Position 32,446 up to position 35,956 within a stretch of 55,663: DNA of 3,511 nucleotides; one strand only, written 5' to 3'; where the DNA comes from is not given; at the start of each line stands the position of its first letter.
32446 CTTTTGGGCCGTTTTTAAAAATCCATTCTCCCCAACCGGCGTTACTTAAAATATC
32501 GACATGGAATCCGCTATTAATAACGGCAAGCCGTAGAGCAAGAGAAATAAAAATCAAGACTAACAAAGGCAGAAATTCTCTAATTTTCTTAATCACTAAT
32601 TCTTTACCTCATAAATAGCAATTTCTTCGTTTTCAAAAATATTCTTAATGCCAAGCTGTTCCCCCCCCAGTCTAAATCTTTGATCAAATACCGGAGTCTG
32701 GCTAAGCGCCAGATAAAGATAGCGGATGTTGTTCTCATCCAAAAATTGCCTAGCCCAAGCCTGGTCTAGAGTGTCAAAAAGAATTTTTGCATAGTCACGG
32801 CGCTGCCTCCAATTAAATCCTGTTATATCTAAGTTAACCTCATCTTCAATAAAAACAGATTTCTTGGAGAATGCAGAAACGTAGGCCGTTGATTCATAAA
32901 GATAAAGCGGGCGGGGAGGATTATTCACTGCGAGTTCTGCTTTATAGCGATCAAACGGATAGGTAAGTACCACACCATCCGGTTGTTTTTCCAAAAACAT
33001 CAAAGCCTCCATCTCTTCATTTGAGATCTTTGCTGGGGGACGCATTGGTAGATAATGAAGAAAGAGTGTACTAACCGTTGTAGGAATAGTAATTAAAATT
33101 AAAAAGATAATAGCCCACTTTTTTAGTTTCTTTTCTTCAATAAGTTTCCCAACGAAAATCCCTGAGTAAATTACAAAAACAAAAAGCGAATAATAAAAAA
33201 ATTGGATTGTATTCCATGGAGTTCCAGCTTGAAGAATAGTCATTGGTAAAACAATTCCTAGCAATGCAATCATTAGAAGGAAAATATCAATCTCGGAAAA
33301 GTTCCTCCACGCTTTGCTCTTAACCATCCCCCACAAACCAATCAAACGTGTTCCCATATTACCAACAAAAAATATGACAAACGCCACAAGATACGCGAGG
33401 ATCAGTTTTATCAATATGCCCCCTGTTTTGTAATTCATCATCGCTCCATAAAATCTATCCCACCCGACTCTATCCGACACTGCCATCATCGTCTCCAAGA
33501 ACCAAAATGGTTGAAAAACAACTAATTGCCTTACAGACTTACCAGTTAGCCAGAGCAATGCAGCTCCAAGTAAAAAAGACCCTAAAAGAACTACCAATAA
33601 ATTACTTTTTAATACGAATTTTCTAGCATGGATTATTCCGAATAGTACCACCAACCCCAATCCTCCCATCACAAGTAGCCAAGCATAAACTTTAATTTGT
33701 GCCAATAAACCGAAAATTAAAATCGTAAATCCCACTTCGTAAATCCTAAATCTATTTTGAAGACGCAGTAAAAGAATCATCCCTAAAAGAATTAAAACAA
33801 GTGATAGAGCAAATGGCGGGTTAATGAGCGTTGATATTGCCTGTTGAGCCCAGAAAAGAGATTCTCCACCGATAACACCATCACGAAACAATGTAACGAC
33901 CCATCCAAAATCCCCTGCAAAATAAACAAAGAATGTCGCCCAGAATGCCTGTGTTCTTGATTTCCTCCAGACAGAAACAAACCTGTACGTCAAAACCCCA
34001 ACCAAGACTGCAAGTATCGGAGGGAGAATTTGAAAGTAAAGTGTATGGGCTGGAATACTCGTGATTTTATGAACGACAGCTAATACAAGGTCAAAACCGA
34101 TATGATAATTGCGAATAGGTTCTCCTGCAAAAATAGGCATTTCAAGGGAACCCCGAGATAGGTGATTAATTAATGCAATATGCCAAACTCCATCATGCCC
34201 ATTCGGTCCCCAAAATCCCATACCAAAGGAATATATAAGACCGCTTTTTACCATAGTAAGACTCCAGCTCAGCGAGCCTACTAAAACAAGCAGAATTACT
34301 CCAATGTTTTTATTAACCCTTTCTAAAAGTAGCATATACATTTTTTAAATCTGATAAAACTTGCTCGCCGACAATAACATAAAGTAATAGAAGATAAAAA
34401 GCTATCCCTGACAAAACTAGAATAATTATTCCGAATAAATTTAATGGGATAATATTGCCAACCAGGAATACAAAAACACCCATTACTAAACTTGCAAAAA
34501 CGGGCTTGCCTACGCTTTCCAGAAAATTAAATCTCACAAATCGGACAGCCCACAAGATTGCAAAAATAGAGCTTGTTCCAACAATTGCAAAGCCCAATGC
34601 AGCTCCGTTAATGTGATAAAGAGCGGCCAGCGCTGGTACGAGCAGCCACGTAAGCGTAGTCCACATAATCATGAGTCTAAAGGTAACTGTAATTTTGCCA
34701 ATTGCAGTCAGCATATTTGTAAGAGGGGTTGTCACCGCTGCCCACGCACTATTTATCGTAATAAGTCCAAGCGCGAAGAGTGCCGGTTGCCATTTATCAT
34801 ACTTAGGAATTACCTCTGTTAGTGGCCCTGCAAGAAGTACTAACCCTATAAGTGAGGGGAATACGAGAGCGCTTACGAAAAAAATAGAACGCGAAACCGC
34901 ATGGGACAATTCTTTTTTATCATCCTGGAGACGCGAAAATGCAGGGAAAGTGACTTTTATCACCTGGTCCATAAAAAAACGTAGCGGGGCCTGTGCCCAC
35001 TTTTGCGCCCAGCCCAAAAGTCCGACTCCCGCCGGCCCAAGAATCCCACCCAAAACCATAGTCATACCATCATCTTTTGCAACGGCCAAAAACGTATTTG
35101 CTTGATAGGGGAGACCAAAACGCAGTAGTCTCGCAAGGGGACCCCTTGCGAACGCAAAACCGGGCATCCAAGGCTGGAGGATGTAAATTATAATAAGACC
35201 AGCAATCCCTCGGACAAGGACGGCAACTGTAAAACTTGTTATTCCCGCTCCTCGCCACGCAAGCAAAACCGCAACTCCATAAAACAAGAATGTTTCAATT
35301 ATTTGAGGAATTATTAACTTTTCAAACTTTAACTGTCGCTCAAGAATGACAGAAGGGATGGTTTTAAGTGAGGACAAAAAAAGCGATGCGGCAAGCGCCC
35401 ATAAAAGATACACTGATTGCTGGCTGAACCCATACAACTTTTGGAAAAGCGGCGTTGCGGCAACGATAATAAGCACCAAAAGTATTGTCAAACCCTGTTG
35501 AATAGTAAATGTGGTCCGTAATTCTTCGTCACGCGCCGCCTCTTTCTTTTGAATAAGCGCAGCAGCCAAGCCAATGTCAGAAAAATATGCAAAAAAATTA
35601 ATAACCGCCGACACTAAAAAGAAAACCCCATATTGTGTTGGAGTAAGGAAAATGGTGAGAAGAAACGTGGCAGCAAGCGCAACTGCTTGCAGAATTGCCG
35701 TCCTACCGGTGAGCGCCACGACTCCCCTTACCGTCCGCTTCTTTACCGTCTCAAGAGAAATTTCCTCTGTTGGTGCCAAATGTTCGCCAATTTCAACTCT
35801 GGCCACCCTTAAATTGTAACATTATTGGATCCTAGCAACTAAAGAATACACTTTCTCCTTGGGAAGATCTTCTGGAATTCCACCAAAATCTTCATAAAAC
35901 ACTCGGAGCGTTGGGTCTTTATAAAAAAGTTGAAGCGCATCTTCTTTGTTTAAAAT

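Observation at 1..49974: A roughly 50-kb, almost unidirectional glycosylation super-locus with about 20 lipid-carrier-dependent (GT-C-type) membrane glycosyltransferases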

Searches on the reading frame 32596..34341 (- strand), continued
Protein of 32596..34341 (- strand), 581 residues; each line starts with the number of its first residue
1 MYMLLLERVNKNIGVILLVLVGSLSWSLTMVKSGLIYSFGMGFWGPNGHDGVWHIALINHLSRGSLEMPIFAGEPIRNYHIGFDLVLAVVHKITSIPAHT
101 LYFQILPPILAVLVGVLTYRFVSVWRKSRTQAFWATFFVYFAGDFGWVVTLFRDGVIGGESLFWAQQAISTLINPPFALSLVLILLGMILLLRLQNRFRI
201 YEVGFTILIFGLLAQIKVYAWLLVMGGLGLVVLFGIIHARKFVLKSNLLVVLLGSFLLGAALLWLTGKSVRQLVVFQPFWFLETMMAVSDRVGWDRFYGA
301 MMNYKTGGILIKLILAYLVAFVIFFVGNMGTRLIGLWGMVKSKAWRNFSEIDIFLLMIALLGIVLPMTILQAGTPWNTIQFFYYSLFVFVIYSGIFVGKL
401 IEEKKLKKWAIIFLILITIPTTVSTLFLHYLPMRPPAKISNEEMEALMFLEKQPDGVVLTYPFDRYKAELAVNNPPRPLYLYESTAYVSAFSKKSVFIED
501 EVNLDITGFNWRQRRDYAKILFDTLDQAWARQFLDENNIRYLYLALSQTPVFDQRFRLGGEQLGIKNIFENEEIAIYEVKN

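Call 55: find_related_loci(query=A1, collection=genome_contigs, flank=10000)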
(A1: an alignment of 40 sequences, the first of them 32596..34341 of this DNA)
Query A1 (581 aa) in genome_contigs; peptide patterns used: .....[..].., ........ (x = any residue, [..] = any of these).
301 stretches matched a pattern; 228 encode a relative of the query (tblastn E <= 1e-3); the best 80 are kept; 80 distinct loci.
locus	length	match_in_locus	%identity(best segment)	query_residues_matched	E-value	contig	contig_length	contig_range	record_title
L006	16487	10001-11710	68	9-580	0e+0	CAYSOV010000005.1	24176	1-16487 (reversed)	MAG TPA_asm: uncultured Gammaproteobacteria bacterium isolate binchicken_co110_923 genome assembly, contig: NODE_4549_le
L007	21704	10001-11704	64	1-580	0e+0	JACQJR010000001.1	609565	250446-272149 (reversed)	MAG: Candidatus Microgenomates bacterium isolate NC_groundwater_1156_Ag_S-0.1um_40_307 S_p1_S3_coassembly_k141_153347, w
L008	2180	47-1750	57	7-580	0e+0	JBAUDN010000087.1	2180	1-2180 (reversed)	MAG: Microgenomates group bacterium isolate MFD13099_ilm_asm_bin3 k127_352208, whole genome shotgun sequence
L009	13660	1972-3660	57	11-581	0e+0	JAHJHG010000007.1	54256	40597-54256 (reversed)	MAG: Patescibacteria group bacterium isolate Modern_marine_planktonic.mb.16 Modern_marine_plan.mb.16_k141_695771, whole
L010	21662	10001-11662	54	15-579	0e+0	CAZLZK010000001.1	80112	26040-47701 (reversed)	MAG TPA_asm: uncultured Gammaproteobacteria bacterium isolate SRP269290_co1_809 genome assembly, contig: NODE_289_length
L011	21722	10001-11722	81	5-580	0e+0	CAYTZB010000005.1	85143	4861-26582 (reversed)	MAG TPA_asm: uncultured Gammaproteobacteria bacterium isolate binchicken_co134_900 genome assembly, contig: NODE_664_len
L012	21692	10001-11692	55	9-580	0e+0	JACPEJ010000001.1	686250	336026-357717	MAG: Candidatus Blackburnbacteria bacterium isolate NC_groundwater_332_Ag_B-0.1um_41_18 GD18-4_B1_scaffold_152758, whole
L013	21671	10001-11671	53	22-579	0e+0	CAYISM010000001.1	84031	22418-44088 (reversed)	MAG TPA_asm: uncultured Gammaproteobacteria bacterium isolate ERP119705_co3_788 genome assembly, contig: NODE_170_length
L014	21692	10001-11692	56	11-580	0e+0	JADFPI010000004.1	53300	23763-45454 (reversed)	MAG: Patescibacteria group bacterium isolate B72T1L10 B72T1L10_NODE492, whole genome shotgun sequence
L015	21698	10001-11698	50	11-579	0e+0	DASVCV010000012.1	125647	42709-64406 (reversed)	MAG TPA_asm: Patescibacteria group bacterium isolate SMAG_U2016 k141_385947, whole genome shotgun sequence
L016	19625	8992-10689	54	8-579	0e+0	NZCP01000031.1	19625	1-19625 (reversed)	MAG: Candidatus Woesebacteria bacterium isolate ARS1183 MHASMcontig_180009, whole genome shotgun sequence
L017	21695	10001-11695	53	7-580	0e+0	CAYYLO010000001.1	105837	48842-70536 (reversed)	MAG TPA_asm: uncultured Gammaproteobacteria bacterium isolate binchicken_co144_799 genome assembly, contig: NODE_452_len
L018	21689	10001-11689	49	12-581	0e+0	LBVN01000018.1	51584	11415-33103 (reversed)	MAG: Candidatus Woesebacteria bacterium GW2011_GWB1_38_8b UT10_C0018, whole genome shotgun sequence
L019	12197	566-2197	54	9-581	0e+0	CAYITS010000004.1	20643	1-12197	MAG TPA_asm: uncultured Gammaproteobacteria bacterium isolate ERP119705_co3_637 genome assembly, contig: NODE_2950_lengt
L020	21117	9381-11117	49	1-580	0e+0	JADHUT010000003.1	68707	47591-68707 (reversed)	MAG: Candidatus Microgenomates bacterium isolate BS150m-G53 BS-150m-C278, whole genome shotgun sequence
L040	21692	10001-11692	51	7-580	2e-173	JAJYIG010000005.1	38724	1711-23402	MAG: bacterium isolate DBS2-1.bin114 NODE_1746_length_38724_cov_3.900355, whole genome shotgun sequence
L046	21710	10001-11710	49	2-580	4e-171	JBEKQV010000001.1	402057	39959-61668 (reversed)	MAG: Candidatus Microgenomates bacterium isolate SPRUCE 496 SPRUCE_496_1, whole genome shotgun sequence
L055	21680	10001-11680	48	16-581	2e-168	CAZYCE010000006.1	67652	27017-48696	MAG TPA_asm: uncultured Gammaproteobacteria bacterium isolate binchicken_co220_61 genome assembly, contig: NODE_172_leng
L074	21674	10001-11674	48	17-580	7e-158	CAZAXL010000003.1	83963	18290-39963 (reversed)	MAG TPA_asm: uncultured Gammaproteobacteria bacterium isolate SRP062349_co2_103 genome assembly, contig: NODE_179_length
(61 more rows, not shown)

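Call 85: search_protein_families(library=pfam, proteins=[L040:15151-17151:+, L040:17156-19162:+, L046:18749-20761:+, L046:16686-18752:+, L055:18433-20280:-, L074:18386-20218:-], max_evalue=1)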
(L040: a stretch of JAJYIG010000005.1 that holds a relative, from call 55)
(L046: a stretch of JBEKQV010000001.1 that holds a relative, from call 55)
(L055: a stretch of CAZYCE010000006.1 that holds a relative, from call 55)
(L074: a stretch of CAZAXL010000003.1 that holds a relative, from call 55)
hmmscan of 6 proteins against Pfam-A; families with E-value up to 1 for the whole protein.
L040:15151-17151:+ (666 aa): 0 families

L040:17156-19162:+ (668 aa): 0 families

L046:18749-20761:+ (670 aa): 0 families

L046:16686-18752:+ (688 aa): 2 families
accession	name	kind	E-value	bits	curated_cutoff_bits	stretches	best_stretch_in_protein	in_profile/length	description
PF07760.16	DUF1616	-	0.0029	17.2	31.6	1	45-95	57-107/307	Protein of unknown function (DUF1616)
PF22777.1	VKGC_lumenal_dom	-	0.43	10.9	27.7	1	115-160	5-48/152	Vitamin K-dependent gamma-carboxylase, lumenal domain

L055:18433-20280:- (615 aa): 3 families
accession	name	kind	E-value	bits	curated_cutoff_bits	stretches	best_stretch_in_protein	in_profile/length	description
PF20604.3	DUF6798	-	0.0018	18.4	26.9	1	485-523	3-41/61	Domain of unknown function (DUF6798)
PF23524.2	MGAT4A_C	-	0.11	13.3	42.9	0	545-602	33-89/129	MGAT4 C-terminal domain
PF12438.13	DUF3679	-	0.5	10.6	22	0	427-444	4-21/56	Protein of unknown function (DUF3679)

L074:18386-20218:- (610 aa): 1 family
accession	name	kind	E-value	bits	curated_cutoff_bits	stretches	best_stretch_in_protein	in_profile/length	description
PF20604.3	DUF6798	-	0.00014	21.9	26.9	1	480-504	3-27/61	Domain of unknown function (DUF6798)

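Call 86: search_protein_representatives(alignment_id=A1)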
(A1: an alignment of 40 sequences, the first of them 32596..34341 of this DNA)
Query: 40 sequences, 568 profile positions. Proteins with E-value up to 0.001 (for the whole library): 1573; up to 1e-10: 1276; up to 1e-30: 784. The best 150 are listed.
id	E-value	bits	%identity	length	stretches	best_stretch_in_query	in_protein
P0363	3.7e-268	907.2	-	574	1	6-566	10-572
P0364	5.4e-261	883.5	-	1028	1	5-568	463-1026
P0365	7.5e-241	817.0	-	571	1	3-567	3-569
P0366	9.0e-230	780.4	-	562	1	4-568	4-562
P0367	2.0e-211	719.8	-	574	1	8-567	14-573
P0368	9.7e-211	717.6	-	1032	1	6-567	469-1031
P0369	3.5e-206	702.6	-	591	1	5-568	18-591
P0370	3.3e-204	696.0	-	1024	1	5-567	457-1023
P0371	2.6e-198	676.6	-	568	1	5-567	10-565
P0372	6.0e-190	649.0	-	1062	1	6-566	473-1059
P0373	4.1e-188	642.9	-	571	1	6-566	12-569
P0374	4.3e-188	642.9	-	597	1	8-566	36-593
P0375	1.1e-187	641.5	-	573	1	7-565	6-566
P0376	5.6e-183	626.0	-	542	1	26-567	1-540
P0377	9.0e-179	612.1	-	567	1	8-568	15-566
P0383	8.9e-169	579.1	-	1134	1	5-567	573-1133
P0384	1.1e-166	572.2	-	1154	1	5-567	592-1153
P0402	2.3e-142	491.9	-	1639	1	8-567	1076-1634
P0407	3.3e-136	471.5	-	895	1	8-567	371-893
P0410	5.8e-135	467.5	-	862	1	13-567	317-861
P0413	1.7e-131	456.0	-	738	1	9-567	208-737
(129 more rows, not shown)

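Call 88: search_protein_families(library=pfam, proteins=[P0364, P0368, P0372, P0383, P0384, P0402, P0407, P0413, P0410], max_evalue=0.001)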
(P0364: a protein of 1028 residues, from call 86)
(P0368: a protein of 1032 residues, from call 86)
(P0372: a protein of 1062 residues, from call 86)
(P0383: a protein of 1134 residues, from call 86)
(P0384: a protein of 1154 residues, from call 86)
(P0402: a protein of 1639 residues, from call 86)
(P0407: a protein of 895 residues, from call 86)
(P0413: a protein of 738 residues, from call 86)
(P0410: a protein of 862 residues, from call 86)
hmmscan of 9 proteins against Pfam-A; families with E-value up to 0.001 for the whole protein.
P0364 (1028 aa): 0 families

P0368 (1032 aa): 0 families

P0372 (1062 aa): 0 families

P0383 (1134 aa): 0 families

P0384 (1154 aa): 0 families

P0402 (1639 aa): 2 families
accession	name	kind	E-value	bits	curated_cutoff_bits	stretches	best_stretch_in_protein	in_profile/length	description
PF13440.11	Polysacc_synt_3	-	9.5e-55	186.3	23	1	50-333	2-283/293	Polysaccharide biosynthesis protein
PF01943.22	Polysacc_synt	-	3.6e-27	95.9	28.2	1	27-294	3-274/274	Polysaccharide biosynthesis protein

P0407 (895 aa): 0 families

P0413 (738 aa): 0 families

P0410 (862 aa): 0 families

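Call 98: search_solved_structures(query=A6, max_evalue=10, show_alignments=2)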
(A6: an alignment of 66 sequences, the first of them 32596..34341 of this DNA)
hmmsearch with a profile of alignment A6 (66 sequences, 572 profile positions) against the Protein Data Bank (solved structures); distinct sequences matched with E-value up to 10: 2.
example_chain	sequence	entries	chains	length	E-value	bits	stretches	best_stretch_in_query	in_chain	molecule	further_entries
2y70_A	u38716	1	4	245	2.1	9.9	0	222-280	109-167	TRIOSE-PHOSPHATE ISOMERASE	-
2y6z_A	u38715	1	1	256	2.4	9.7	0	222-280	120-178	TRIOSE-PHOSPHATE ISOMERASE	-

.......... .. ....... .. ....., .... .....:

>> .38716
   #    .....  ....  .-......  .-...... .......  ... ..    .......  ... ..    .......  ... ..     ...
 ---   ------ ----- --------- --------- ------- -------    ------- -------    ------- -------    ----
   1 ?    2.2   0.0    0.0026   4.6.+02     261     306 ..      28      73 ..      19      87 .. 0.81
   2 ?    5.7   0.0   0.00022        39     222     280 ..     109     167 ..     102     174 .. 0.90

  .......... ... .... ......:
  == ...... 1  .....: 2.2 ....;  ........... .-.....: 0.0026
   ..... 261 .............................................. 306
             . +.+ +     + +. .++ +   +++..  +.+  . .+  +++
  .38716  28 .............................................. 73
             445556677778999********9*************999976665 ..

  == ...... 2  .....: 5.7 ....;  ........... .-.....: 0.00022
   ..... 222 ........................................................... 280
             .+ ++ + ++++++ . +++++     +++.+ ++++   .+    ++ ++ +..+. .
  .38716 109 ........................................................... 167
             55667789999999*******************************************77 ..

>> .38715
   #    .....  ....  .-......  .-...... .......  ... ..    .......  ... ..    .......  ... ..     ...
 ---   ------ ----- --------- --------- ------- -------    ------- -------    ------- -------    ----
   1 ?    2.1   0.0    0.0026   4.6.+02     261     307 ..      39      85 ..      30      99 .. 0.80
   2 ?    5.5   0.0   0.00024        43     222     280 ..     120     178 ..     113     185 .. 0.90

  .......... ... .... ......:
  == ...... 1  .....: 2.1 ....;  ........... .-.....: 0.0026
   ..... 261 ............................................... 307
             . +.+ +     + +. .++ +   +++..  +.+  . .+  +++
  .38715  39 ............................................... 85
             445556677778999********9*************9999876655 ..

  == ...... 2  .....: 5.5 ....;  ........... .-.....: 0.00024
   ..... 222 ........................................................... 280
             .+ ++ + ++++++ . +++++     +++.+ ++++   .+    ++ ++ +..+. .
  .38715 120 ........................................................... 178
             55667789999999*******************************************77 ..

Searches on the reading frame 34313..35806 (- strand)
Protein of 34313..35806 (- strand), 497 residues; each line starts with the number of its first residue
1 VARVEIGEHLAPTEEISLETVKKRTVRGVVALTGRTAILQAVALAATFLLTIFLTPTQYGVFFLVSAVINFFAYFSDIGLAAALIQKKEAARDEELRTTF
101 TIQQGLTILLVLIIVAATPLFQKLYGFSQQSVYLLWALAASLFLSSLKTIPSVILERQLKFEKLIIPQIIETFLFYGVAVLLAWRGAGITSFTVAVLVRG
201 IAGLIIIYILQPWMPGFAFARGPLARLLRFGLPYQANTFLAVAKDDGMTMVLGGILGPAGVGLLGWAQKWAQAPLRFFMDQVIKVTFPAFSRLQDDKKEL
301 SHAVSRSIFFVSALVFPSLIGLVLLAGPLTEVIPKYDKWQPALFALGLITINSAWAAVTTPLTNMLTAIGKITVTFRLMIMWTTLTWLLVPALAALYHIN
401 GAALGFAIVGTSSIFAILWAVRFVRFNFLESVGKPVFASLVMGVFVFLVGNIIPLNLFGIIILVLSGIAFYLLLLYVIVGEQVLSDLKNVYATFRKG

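Call 9: search_protein_families(library=pfam, proteins=[window:34313-35806:-], max_evalue=0.01)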
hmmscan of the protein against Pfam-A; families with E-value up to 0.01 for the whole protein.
window:34313-35806:- (497 aa): 2 families
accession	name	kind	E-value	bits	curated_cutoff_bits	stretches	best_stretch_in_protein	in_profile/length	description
PF13440.11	Polysacc_synt_3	-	1.6e-52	179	23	1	50-333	2-283/293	Polysaccharide biosynthesis protein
PF01943.22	Polysacc_synt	-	5.9e-23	82.1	28.2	1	27-294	3-274/274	Polysaccharide biosynthesis protein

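Call 75: search_protein_families(library=ncbifam, proteins=[window:34313-35806:-], max_evalue=0.00001)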
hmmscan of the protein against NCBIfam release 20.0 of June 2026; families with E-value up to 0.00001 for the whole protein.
window:34313-35806:- (497 aa): 3 families
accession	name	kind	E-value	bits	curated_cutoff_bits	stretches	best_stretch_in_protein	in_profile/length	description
NF007773.0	PRK10459.1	equivalog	7.7e-41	140.6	273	1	21-489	3-477/492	MOP flippase family protein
NF058658.1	Oglyco_Wzx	exception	1.2e-29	103.7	720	1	19-475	4-460/478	O-glycosylation flippase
NF047674.1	TeichurnBiosyTuaB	equivalog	5.5e-24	85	580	1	19-476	2-467/469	teichuronic acid biosynthesis protein TuaB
